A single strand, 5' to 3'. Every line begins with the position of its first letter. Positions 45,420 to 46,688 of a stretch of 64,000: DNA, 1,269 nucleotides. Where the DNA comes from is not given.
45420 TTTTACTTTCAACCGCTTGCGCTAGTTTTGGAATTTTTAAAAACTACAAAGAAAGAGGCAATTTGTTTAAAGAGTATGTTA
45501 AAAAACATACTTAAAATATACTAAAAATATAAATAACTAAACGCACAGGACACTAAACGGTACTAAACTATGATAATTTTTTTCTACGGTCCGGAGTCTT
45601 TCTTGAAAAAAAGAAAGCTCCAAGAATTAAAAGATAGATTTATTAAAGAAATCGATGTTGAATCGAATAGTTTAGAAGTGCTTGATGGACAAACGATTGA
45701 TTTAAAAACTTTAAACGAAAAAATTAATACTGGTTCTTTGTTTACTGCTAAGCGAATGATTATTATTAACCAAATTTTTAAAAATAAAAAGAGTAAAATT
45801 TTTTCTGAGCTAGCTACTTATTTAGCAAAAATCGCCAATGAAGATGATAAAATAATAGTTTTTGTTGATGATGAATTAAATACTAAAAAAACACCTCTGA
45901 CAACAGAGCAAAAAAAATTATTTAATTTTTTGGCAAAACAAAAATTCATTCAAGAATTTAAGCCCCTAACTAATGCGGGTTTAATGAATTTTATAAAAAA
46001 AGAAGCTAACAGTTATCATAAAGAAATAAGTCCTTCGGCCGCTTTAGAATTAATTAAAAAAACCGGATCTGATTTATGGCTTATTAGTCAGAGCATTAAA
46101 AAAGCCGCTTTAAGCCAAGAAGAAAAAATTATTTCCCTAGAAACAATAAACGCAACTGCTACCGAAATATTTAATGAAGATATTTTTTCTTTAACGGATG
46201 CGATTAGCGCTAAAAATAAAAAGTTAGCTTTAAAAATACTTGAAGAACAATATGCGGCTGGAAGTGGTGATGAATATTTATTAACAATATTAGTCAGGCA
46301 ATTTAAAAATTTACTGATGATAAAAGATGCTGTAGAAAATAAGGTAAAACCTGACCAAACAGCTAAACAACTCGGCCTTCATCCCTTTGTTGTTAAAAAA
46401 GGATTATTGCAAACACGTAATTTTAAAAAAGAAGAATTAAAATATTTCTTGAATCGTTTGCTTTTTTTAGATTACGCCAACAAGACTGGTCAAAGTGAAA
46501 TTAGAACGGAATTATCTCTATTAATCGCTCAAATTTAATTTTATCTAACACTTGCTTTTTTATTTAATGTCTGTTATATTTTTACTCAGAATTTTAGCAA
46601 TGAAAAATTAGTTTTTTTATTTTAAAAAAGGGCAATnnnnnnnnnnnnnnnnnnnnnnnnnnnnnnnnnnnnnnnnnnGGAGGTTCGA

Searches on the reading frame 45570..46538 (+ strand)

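Call 34: search_protein_families(library=pfam, proteins=[window:45570-46538:+], max_evalue=0.001)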
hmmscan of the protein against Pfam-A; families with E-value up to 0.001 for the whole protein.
window:45570-46538:+ (322 aa): 1 family
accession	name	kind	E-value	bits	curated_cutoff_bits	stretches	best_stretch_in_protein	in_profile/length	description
PF21694.2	DNA_pol3_delta_C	-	2e-25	89.6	27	1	203-321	2-120/121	DNA polymerase III delta subunit, C-terminal domain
